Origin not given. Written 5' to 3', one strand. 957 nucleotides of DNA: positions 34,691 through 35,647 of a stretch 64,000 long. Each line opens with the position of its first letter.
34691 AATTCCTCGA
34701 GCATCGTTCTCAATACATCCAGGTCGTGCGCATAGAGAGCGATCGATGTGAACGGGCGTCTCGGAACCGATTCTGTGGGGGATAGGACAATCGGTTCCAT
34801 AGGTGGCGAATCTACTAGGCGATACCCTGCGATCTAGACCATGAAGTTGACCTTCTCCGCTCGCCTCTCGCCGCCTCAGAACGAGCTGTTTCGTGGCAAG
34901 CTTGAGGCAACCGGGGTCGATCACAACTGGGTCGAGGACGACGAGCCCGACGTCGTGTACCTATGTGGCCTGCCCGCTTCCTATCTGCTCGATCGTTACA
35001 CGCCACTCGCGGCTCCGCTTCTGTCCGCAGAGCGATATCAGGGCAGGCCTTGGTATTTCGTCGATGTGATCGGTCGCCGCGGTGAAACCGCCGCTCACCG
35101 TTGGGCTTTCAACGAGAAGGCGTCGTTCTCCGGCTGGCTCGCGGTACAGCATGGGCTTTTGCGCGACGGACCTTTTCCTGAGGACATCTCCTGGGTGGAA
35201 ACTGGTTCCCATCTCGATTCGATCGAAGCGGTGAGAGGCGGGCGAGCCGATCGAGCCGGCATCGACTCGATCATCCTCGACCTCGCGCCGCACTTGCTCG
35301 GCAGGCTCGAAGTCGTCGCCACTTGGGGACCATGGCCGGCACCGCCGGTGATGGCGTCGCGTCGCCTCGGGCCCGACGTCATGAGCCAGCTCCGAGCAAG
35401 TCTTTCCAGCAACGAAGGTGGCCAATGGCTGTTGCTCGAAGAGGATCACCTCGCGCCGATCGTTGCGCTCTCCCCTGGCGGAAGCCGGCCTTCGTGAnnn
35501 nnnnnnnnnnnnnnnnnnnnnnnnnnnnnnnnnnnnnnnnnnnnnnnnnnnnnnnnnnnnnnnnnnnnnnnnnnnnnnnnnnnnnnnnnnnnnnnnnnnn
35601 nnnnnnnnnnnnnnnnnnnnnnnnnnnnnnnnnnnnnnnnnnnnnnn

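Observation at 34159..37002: Non-Pyl MttB-family methyltransferase coupled (GTGA) to a signal-less PhnD-like binding protein, with no corrinoid partner in sight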

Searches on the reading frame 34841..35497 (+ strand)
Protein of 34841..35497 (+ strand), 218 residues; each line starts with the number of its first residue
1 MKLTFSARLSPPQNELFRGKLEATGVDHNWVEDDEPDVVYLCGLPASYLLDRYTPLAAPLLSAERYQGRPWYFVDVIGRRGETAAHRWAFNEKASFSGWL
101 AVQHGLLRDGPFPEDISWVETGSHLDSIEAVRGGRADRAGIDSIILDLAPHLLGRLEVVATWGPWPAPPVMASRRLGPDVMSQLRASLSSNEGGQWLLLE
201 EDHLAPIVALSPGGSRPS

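Call 7: search_protein_families(library=pfam, proteins=[window:34841-35497:+], max_evalue=0.01)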
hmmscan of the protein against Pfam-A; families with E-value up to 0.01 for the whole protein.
window:34841-35497:+ (218 aa): 1 family
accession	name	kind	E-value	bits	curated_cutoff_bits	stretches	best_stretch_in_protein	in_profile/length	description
PF12974.12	Phosphonate-bd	-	2.4e-14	53.7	27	1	32-189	47-214/242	ABC transporter, phosphonate, periplasmic substrate-binding protein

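Call 20: find_homologous_proteins(query=window:34841-35494:+, max_evalue=0.001)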
Query window:34841-35494:+ (218 aa): 33 proteins with E <= 0.001 among 1574 candidates.
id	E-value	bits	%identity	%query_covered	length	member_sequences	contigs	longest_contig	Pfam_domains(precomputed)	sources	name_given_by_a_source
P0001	1.8e-129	449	92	100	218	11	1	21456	PF12974.13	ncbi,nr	ncbi:MAG: phosphate/phosphite/phosphonate ABC transporter substrate-binding protein [Actinobacteria 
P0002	2.0e-109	383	81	96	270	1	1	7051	PF12974.13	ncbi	ncbi:MAG: PhnD/SsuA/transferrin family substrate-binding protein [Acidimicrobiia bacterium]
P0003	2.6e-89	317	68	100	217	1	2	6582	PF12974.13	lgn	-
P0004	2.5e-85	304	65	99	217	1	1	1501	PF12974.13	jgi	jgi:ABC-type phosphate/phosphonate transport system substrate-binding protein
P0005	1.5e-81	292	61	97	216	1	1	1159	PF12974.13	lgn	-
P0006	2.6e-78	281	59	97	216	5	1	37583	PF12974.13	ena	-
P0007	3.6e-76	274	61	96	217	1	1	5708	PF12974.13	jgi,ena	-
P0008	3.9e-76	274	58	96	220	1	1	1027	PF12974.13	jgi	jgi:phosphonate transport system substrate-binding protein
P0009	1.1e-74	269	59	98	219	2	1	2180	PF12974.13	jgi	jgi:phosphonate transport system substrate-binding protein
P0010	5.8e-74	267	59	97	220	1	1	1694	PF12974.13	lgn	-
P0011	5.1e-58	215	63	72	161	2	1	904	PF12974.13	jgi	jgi:ABC-type phosphate/phosphonate transport system substrate-binding protein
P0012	2.4e-55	206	46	99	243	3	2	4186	PF12974.13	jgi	jgi:ABC-type phosphate/phosphonate transport system substrate-binding protein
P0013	8.5e-55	204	46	99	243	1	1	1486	PF12974.13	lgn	-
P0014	1.5e-54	203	46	99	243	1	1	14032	PF12974.13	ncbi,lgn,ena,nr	ncbi:MAG TPA: PhnD/SsuA/transferrin family substrate-binding protein [Acidimicrobiia bacterium]|nr:P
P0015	3.0e-54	202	48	95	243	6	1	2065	PF12974.13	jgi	jgi:ABC-type phosphate/phosphonate transport system substrate-binding protein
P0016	1.3e-53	200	47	95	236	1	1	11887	PF12974.13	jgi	jgi:ABC-type phosphate/phosphonate transport system substrate-binding protein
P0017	1.3e-53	200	48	95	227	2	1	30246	PF12974.13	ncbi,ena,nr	ncbi:MAG TPA: PhnD/SsuA/transferrin family substrate-binding protein [Acidimicrobiia bacterium]|nr:P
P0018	1.0e-52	197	52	78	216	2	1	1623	PF12974.13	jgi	jgi:ABC-type phosphate/phosphonate transport system substrate-binding protein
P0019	6.8e-52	195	46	97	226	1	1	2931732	PF12974.13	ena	-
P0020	8.7e-52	194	46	95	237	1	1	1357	PF12974.13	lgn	-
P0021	9.3e-52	194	47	97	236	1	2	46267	PF12974.13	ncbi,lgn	ncbi:MAG: PhnD/SsuA/transferrin family substrate-binding protein [Acidimicrobiia bacterium]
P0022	1.4e-50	190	46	95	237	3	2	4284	PF12974.13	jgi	jgi:ABC-type phosphate/phosphonate transport system substrate-binding protein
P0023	4.8e-50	189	48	91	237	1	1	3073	PF12974.13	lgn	-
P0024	2.0e-37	147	42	96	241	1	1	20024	PF12974.13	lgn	-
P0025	1.7e-15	76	35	70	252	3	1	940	PF12974.13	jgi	jgi:ABC-type phosphate/phosphonate transport system substrate-binding protein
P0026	4.4e-15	74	37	74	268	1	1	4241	PF12974.13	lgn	-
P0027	5.1e-15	74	35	73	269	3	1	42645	PF12974.13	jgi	jgi:phosphonate transport system substrate-binding protein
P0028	2.5e-7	49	35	62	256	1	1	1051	PF12974.13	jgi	jgi:ABC-type phosphate/phosphonate transport system substrate-binding protein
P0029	6.0e-7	48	32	71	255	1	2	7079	PF12974.13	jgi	jgi:ABC-type phosphate/phosphonate transport system substrate-binding protein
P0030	9.4e-7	47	33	62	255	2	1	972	PF12974.13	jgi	jgi:ABC-type phosphate/phosphonate transport system substrate-binding protein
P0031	1.2e-6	47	33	62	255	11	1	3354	PF12974.13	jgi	jgi:ABC-type phosphate/phosphonate transport system substrate-binding protein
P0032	1.8e-6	46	30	71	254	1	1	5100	PF12974.13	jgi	jgi:ABC-type phosphate/phosphonate transport system substrate-binding protein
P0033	3.4e-6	45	33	62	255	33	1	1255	PF12974.13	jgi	jgi:ABC-type phosphate/phosphonate transport system substrate-binding protein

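Call 21: find_encoding_contigs(protein=P0019, flank=10000, max_places=2)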
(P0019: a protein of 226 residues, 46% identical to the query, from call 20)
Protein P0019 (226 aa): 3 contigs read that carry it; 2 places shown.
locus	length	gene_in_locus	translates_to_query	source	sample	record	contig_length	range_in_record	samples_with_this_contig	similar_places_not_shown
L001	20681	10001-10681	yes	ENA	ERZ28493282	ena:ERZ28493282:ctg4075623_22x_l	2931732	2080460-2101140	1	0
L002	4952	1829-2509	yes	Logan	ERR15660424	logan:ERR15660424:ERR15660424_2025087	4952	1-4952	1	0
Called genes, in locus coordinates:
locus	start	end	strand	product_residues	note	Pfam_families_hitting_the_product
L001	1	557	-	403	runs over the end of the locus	PF01266:DAO, PF03486:HI0933_like (faint), PF13738:Pyr_redox_3 (faint)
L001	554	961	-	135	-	-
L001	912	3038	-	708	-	PF13510:Fer2_4, PF07992:Pyr_redox_2 (faint), PF04324:Fer2_BFD (weak), PF01571:GCV_T, PF08669:GCV_T_C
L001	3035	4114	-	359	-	PF08240:ADH_N, PF16912:Glu_dehyd_C, PF00107:ADH_zinc_N, PF13602:ADH_zinc_N_2 (weak)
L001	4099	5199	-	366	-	PF13378:MR_MLE_C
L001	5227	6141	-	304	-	PF04069:OpuAC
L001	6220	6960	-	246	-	PF00528:BPD_transp_1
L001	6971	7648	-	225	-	PF00528:BPD_transp_1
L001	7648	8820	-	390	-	PF00005:ABC_tran, PF13304:AAA_21 (faint)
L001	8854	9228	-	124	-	PF00903:Glyoxalase, PF18029:Glyoxalase_6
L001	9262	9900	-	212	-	-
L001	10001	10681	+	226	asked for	PF12974:Phosphonate-bd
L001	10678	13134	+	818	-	PF01266:DAO, PF16350:FAO_M, PF01571:GCV_T, PF08669:GCV_T_C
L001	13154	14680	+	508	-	PF06253:MTTB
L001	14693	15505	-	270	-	PF00127:Copper-bind (faint), PF13473:Cupredoxin_1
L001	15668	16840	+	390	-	PF01546:Peptidase_M20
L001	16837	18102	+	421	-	PF01979:Amidohydro_1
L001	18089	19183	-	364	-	PF07786:HGSNAT_cat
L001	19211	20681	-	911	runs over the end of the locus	PF13191:AAA_16, PF00196:GerE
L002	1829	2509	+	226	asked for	PF12974:Phosphonate-bd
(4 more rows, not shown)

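Call 22: find_encoding_contigs(protein=P0006, flank=10000, max_places=2)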
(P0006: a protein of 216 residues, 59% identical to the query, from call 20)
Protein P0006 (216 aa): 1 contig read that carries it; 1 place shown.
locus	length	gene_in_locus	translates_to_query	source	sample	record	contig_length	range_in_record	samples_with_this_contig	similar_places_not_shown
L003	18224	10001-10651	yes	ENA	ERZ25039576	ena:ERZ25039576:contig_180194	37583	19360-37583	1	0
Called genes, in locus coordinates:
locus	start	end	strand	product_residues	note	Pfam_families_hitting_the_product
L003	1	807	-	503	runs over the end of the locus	PF12679:ABC2_membrane_2, PF12698:ABC2_membrane_3, PF01061:ABC2_membrane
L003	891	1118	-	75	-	-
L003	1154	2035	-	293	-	PF00005:ABC_tran, PF13304:AAA_21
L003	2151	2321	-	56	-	-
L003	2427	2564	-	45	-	-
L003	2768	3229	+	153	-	PF01594:AI-2E_transport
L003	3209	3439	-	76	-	PF04267:SoxD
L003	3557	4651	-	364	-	PF00890:FAD_binding_2 (faint), PF01266:DAO, PF01946:Thi4 (faint), PF03486:HI0933_like (faint), PF07992:Pyr_redox_2 (faint)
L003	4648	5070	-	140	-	-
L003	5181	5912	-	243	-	PF01571:GCV_T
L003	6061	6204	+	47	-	-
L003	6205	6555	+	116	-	-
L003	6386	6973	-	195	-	-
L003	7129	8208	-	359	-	PF08240:ADH_N, PF00107:ADH_zinc_N, PF13602:ADH_zinc_N_2 (weak)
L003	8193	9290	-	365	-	PF02746:MR_MLE_N (weak), PF13378:MR_MLE_C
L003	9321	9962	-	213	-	-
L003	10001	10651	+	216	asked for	PF12974:Phosphonate-bd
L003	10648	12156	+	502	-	PF06253:MTTB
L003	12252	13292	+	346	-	PF01546:Peptidase_M20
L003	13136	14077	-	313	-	-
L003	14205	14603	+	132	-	-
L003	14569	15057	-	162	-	-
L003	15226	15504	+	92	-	-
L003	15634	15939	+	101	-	PF01844:HNH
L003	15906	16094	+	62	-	-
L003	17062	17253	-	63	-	-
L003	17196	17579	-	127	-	-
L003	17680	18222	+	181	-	?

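Call 23: find_encoding_contigs(protein=P0021, flank=10000, max_places=2)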
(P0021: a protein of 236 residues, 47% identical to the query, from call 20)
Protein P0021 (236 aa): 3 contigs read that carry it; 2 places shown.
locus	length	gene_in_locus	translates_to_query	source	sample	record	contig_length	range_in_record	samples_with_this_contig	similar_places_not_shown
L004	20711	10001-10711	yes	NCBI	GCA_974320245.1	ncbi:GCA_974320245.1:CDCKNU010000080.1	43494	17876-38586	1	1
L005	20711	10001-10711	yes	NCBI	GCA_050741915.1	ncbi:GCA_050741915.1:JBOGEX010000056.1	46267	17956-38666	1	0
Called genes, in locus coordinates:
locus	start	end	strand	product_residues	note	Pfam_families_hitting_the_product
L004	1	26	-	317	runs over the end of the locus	PF19300:BPD_transp_1_N, PF00528:BPD_transp_1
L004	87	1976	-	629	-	-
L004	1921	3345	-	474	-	PF06253:MTTB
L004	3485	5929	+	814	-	PF01266:DAO, PF16350:FAO_M, PF01571:GCV_T, PF08669:GCV_T_C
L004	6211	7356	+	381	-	PF00067:p450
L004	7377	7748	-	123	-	PF00903:Glyoxalase (weak), PF18029:Glyoxalase_6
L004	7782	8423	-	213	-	-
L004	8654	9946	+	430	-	PF10091:Glycoamylase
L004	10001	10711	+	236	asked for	PF12974:Phosphonate-bd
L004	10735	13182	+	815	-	PF01266:DAO, PF16350:FAO_M, PF01571:GCV_T, PF08669:GCV_T_C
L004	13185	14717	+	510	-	PF06253:MTTB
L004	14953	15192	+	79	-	PF01402:RHH_1, PF20605:Antitox_RHH (weak)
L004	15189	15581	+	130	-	PF01850:PIN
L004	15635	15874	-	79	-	PF08241:Methyltransf_11 (weak)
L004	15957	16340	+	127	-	-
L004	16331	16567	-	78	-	-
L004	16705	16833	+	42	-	-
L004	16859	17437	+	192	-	PF00440:TetR_N, PF21597:TetR_C_43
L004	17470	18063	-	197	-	-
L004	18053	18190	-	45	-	-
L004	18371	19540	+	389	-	PF04389:Peptidase_M28 (weak), PF01546:Peptidase_M20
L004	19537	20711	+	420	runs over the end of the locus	PF01979:Amidohydro_1, PF07969:Amidohydro_3 (weak)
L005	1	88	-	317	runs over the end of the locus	PF19300:BPD_transp_1_N, PF00528:BPD_transp_1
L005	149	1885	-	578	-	-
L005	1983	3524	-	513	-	PF06253:MTTB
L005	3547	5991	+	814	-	PF01266:DAO, PF16350:FAO_M, PF01571:GCV_T, PF08669:GCV_T_C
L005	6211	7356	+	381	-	PF00067:p450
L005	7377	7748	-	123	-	PF00903:Glyoxalase (weak), PF18029:Glyoxalase_6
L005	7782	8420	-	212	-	-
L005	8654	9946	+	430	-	PF10091:Glycoamylase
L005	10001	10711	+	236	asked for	PF12974:Phosphonate-bd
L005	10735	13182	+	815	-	PF01266:DAO, PF16350:FAO_M, PF01571:GCV_T, PF08669:GCV_T_C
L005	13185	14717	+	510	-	PF06253:MTTB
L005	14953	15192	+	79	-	PF01402:RHH_1, PF20605:Antitox_RHH (weak)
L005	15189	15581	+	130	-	PF01850:PIN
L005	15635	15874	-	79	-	PF08241:Methyltransf_11 (weak)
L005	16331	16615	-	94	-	-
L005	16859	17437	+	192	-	PF00440:TetR_N, PF21597:TetR_C_43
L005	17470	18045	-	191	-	-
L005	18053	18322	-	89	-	-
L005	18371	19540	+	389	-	PF04389:Peptidase_M28 (weak), PF01546:Peptidase_M20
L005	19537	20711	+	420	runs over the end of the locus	PF01979:Amidohydro_1, PF07969:Amidohydro_3 (weak)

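Call 25: find_encoding_contigs(protein=P0027, flank=10000, max_places=2)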
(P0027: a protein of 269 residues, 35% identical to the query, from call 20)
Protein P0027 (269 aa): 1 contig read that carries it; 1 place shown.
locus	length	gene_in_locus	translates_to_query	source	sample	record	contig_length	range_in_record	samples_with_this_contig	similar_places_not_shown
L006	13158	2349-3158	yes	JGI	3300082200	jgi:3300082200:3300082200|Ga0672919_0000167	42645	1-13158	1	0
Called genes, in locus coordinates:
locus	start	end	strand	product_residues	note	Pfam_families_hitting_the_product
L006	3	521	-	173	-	?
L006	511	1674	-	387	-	PF01266:DAO, PF03486:HI0933_like (faint), PF07992:Pyr_redox_2 (faint)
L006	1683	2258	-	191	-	PF07883:Cupin_2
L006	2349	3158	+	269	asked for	PF12974:Phosphonate-bd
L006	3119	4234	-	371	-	PF00005:ABC_tran, PF13304:AAA_21 (faint), PF00571:CBS (faint)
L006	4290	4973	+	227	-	PF00528:BPD_transp_1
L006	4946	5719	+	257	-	PF00528:BPD_transp_1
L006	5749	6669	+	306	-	PF04069:OpuAC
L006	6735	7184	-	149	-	PF10027:DUF2269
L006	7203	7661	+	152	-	PF10604:Polyketide_cyc2, PF03364:Polyketide_cyc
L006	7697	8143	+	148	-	-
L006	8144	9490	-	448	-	PF05496:RuvB_N, PF00158:Sigma54_activat (faint), PF13191:AAA_16 (faint), PF07728:AAA_5 (weak), PF13173:AAA_14 (weak), PF00004:AAA, PF16193:AAA_assoc_2, PF12002:MgsA_C, +1 more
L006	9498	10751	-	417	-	PF07690:MFS_1, PF12832:MFS_1_like (faint), PF07690:MFS_1 (weak)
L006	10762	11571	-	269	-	PF00924:MS_channel_2nd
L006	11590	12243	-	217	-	PF01386:Ribosomal_L25p, PF14693:Ribosomal_TL5_C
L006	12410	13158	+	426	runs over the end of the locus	PF03734:YkuD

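Call 26: find_encoding_contigs(protein=P0024, flank=10000, max_places=2)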
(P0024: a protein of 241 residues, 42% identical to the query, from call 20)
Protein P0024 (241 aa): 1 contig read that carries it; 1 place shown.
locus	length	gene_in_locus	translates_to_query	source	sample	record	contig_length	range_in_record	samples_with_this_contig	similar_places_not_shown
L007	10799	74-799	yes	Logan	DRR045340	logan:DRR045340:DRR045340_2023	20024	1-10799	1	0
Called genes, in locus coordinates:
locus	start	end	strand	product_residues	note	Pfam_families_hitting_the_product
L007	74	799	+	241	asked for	PF12974:Phosphonate-bd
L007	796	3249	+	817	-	PF01266:DAO, PF16350:FAO_M, PF01571:GCV_T, PF08669:GCV_T_C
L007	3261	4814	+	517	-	PF06253:MTTB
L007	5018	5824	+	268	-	-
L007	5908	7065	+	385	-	PF04389:Peptidase_M28 (faint), PF01546:Peptidase_M20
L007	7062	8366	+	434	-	PF01979:Amidohydro_1, PF07969:Amidohydro_3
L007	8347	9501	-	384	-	PF07786:HGSNAT_cat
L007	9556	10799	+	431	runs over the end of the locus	PF07690:MFS_1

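Call 33: search_solved_structures(query=A1, max_evalue=0.01, show_alignments=1)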
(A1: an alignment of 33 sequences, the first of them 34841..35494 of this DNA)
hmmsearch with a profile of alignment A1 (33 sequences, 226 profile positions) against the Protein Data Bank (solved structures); distinct sequences matched with E-value up to 0.01: 13.
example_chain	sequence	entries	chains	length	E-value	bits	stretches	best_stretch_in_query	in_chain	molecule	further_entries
6x6b_A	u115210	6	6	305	6e-26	94.5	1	17-222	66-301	ArrX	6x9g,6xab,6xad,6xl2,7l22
6x8w_A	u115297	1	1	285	3.6e-24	88.7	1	17-222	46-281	ArrX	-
6esk_A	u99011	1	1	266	8.6e-18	67.8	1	20-218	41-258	Putative periplasmic phosphite-binding-like protein (Pbl) PtxB-like protein designated Aio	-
6esv_A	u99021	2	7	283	1.1e-17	67.5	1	20-218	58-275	Putative periplasmic phosphite-binding-like protein (Pbl) PtxB-like protein designated Aio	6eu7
8ed5_A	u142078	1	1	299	1.5e-17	67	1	20-218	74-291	Putative periplasmic phosphite-binding-like protein (Pbl) PtxB-like protein designated Aio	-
5o2j_A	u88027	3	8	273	3e-11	46.4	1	12-219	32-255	Probable phosphite transport system-binding protein PtxB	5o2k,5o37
5jvb_A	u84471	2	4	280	4e-10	42.7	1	33-219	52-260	Phosphonate ABC transporter, periplasmic phosphonate-binding protein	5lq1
5lv1_A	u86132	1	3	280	1.1e-07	34.8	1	10-217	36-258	PtxB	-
7s6g_A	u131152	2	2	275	2.8e-07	33.4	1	85-221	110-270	Phosphonate ABC type transporter/ substrate binding component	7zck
3n5l_A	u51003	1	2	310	2.2e-06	30.5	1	71-220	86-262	Binding protein component of ABC phosphonate transporter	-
9lf9_A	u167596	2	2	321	3.2e-05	26.7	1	85-220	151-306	Phosphonate ABC transporter, periplasmic phosphonate-binding protein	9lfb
5lq5_A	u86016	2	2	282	0.00013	24.7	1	86-220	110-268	Putative phosphonate binding protein for ABC transporter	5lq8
5ub3_A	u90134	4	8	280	0.00051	22.8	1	88-202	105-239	Phosphate-binding protein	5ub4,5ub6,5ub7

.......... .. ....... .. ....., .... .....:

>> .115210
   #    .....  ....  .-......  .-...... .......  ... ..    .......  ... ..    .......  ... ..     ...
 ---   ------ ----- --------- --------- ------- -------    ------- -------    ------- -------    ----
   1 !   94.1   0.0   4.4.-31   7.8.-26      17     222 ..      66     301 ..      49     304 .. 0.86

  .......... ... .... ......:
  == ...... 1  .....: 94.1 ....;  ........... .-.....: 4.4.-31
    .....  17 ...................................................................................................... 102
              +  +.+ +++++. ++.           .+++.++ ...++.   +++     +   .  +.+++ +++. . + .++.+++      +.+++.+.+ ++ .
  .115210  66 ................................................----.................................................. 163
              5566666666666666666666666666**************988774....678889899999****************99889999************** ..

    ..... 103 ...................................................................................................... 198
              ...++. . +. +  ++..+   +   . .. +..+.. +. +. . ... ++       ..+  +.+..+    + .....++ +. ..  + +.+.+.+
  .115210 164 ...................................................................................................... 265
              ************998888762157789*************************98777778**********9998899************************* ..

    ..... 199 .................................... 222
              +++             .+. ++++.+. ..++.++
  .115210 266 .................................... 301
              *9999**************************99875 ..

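Call 68: find_related_loci(query=A1, collection=metagenome_contigs, flank=10000)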
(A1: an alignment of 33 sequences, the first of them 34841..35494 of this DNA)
Query A1 (218 aa) in metagenome_contigs; peptide patterns used: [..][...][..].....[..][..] (x = any residue, [..] = any of these).
171 stretches matched a pattern; 131 encode a relative of the query (tblastn E <= 1e-3); the best 80 are kept; 80 distinct loci.
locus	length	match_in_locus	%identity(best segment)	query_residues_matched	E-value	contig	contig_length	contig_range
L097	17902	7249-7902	97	1-218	2e-139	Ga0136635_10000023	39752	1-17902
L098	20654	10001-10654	97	1-218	1e-138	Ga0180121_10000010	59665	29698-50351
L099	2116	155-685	39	24-188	1e-27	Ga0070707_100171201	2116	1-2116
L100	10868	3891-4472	36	16-193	4e-26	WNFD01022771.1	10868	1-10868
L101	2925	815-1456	37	3-188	3e-26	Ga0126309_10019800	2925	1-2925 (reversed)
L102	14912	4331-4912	36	16-193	4e-26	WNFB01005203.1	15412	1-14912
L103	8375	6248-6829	36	16-193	4e-26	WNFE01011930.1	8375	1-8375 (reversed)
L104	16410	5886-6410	37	25-183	3e-26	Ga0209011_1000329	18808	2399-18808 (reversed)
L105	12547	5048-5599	37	21-190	8e-26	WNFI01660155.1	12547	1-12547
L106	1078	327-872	37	25-190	1e-26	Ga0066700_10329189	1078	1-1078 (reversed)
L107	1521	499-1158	36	2-195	5e-26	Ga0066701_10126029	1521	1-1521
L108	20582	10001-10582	36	16-193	9e-26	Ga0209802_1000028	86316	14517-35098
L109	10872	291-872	36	16-193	9e-26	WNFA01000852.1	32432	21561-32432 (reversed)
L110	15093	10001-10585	36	25-207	9e-26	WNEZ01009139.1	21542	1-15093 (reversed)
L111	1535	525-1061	40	26-188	6e-26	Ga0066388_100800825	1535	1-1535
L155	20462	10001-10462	39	31-168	4e-23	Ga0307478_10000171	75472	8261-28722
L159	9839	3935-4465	36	28-188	9e-23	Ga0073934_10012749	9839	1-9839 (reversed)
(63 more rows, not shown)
